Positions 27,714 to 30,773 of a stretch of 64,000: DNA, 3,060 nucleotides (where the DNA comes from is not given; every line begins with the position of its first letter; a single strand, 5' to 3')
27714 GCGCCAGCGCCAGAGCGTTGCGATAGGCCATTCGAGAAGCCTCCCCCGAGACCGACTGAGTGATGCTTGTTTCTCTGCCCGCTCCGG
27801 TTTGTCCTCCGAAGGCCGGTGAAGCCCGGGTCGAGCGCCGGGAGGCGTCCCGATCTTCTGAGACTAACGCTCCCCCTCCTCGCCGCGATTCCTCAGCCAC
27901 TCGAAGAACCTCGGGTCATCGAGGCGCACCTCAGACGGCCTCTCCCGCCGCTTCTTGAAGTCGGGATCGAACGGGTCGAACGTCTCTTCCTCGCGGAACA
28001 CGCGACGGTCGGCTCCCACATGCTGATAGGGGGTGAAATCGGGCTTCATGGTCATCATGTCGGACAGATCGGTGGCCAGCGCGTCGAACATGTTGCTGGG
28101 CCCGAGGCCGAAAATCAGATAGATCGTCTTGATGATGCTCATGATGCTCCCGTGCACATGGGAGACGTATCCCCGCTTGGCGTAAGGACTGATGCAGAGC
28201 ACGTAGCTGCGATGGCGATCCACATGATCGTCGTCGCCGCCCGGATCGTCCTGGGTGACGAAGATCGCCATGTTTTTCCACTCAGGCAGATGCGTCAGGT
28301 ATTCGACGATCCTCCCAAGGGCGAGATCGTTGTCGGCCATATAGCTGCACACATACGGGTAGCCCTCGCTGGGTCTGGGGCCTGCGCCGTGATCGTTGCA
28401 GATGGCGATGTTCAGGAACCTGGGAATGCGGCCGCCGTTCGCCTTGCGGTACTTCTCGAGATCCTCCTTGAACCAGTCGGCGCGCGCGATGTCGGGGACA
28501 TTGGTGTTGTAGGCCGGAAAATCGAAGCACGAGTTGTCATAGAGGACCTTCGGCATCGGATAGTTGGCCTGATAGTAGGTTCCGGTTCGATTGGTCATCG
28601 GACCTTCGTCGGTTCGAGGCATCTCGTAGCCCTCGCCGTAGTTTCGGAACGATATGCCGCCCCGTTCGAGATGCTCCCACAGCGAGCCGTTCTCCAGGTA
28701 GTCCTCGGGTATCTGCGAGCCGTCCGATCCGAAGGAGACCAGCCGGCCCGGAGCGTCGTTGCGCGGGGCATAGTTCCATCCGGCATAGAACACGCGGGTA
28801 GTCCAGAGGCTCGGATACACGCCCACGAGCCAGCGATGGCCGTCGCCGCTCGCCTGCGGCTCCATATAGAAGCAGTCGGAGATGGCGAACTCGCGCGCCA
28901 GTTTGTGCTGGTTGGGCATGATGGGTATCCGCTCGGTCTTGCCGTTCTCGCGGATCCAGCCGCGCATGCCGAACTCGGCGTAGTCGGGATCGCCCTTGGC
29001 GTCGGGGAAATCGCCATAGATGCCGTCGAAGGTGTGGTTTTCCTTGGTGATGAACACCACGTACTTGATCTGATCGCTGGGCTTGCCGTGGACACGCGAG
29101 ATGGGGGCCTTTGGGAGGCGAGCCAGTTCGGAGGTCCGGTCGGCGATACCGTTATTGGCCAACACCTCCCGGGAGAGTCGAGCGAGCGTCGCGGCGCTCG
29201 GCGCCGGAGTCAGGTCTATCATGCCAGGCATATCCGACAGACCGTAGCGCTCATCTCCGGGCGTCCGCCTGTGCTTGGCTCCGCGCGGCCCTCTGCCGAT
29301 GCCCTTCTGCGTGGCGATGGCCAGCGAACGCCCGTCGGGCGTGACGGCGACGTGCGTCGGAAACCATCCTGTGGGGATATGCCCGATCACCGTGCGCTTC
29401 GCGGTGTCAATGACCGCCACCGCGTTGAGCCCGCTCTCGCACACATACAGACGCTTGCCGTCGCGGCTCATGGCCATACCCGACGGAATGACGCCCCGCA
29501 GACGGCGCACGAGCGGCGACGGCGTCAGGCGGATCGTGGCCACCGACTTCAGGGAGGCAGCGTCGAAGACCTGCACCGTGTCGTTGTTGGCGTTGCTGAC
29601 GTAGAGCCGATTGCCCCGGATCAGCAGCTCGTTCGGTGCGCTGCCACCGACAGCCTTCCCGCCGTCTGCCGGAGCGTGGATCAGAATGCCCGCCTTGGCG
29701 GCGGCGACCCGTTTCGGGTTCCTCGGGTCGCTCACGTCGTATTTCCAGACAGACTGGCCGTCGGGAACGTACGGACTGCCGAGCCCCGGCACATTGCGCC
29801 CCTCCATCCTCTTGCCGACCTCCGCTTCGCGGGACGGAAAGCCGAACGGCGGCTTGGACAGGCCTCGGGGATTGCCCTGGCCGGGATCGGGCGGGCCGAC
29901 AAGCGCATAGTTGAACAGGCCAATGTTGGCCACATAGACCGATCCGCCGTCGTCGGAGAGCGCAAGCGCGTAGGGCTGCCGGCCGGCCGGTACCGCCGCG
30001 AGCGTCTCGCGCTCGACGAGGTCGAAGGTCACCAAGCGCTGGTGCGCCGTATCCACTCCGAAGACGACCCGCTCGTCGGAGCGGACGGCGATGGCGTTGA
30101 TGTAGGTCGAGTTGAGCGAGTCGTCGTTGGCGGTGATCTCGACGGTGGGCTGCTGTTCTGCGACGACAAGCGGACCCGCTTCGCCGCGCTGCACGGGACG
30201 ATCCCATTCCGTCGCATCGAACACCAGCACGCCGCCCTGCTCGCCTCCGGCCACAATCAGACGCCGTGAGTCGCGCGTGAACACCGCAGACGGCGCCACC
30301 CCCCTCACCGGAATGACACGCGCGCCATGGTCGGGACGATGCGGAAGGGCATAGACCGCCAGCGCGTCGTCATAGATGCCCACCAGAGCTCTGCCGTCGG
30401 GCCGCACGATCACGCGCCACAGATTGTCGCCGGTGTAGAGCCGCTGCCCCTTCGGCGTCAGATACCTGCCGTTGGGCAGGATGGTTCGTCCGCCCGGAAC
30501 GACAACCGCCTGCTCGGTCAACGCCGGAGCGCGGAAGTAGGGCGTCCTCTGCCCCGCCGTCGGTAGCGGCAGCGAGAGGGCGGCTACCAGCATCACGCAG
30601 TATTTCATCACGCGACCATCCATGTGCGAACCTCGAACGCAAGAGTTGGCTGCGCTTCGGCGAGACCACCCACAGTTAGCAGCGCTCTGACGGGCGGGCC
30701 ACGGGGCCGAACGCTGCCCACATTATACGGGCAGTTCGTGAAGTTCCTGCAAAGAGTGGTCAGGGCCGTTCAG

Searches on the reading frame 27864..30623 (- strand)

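Call 49: search_protein_families(library=pfam, proteins=[window:27864-30623:-], max_evalue=0.00001)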
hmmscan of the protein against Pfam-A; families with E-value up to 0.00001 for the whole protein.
window:27864-30623:- (919 aa): 3 families
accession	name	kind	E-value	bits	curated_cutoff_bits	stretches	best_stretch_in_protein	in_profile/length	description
PF04185.19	Phosphoesterase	-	8.4e-13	48.6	23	1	572-840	110-355/356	Phosphoesterase family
PF10282.15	Lactonase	-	1.1e-07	31.8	21.7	0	337-440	202-311/344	Lactonase, 7-bladed beta-propeller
PF08450.18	SGL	-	3.5e-07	30.5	26.3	0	139-207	104-168/246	SMP-30/Gluconolactonase/LRE-like region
